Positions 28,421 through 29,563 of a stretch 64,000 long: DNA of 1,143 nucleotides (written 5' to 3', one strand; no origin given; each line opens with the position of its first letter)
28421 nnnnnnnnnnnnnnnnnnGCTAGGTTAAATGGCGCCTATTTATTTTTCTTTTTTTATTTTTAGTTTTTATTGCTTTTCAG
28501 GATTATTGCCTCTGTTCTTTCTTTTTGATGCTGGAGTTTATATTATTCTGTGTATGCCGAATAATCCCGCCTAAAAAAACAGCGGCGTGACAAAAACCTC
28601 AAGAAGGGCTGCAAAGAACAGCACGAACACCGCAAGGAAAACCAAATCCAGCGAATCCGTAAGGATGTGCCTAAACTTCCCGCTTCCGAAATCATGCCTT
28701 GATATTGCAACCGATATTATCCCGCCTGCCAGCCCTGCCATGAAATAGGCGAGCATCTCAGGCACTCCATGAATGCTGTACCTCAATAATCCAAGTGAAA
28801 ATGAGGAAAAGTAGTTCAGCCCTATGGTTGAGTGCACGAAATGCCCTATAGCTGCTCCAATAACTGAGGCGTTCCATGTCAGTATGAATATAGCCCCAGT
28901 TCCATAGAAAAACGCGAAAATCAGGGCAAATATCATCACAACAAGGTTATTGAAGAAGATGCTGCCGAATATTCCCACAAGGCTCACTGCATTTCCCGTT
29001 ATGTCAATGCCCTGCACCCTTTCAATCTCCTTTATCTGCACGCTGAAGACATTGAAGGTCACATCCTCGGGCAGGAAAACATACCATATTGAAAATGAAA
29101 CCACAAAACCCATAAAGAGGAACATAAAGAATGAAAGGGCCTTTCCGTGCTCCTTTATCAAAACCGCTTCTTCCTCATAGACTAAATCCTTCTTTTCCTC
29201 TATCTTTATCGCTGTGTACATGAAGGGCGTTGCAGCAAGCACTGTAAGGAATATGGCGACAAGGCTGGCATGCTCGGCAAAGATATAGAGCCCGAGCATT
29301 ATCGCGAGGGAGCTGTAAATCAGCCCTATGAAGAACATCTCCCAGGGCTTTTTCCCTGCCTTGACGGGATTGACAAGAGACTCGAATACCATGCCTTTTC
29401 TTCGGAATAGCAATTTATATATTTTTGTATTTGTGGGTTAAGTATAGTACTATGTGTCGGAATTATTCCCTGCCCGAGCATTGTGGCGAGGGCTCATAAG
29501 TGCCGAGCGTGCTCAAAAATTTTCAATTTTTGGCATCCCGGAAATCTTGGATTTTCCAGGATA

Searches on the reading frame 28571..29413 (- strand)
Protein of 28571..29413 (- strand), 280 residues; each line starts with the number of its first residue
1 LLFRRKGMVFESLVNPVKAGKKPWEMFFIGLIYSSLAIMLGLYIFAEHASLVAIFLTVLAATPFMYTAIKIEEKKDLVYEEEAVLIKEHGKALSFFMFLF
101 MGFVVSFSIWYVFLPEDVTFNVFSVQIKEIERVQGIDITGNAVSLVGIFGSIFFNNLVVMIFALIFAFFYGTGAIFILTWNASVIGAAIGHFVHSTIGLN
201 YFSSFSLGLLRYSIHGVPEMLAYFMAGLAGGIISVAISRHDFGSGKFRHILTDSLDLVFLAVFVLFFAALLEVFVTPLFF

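Call 21: search_protein_families(library=pfam, proteins=[window:28571-29413:-], max_evalue=0.001)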
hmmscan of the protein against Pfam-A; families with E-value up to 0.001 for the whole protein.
window:28571-29413:- (280 aa): 1 family
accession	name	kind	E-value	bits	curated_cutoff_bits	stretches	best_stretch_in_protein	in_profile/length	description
PF01944.22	SpoIIM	-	9.9e-15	55.3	26.9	1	97-277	4-163/163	Stage II sporulation protein M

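Call 27: search_protein_families(library=padloc, proteins=[window:28571-29413:-], max_evalue=0.001)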
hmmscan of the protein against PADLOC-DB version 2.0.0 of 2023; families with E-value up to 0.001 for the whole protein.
window:28571-29413:- (280 aa): 0 families
